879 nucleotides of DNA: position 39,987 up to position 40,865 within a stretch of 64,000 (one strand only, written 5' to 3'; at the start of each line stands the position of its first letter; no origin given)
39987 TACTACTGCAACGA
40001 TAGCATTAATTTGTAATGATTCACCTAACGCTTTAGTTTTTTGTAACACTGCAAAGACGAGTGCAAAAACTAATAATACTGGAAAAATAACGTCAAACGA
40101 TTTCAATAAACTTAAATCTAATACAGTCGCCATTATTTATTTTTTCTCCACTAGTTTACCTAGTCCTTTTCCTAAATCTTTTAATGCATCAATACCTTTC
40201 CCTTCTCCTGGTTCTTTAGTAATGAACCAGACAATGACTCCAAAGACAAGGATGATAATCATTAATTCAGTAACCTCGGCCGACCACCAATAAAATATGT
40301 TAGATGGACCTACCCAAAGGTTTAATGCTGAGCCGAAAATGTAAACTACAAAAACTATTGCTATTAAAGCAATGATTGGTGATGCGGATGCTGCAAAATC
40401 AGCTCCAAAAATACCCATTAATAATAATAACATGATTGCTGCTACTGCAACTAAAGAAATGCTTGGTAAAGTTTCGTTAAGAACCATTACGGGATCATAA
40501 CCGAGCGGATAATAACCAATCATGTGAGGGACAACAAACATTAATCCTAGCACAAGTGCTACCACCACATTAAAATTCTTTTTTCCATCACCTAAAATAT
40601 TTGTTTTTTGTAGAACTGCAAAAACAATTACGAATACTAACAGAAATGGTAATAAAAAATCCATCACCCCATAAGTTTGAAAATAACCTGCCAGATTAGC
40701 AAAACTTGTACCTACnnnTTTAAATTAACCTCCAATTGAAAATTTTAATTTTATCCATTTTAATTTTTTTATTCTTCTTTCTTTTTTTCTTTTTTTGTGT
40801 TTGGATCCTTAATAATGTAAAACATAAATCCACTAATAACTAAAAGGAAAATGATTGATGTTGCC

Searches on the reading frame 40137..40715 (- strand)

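Call 67: search_protein_families(library=pfam, proteins=[window:40137-40715:-], max_evalue=0.01)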
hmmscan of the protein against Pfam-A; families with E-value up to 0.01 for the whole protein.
window:40137-40715:- (192 aa): 1 family
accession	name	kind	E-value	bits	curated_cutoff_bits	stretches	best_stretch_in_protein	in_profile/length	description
PF09843.14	DUF2070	-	0.0059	15.4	30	1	14-165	38-171/561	Predicted membrane protein (DUF2070)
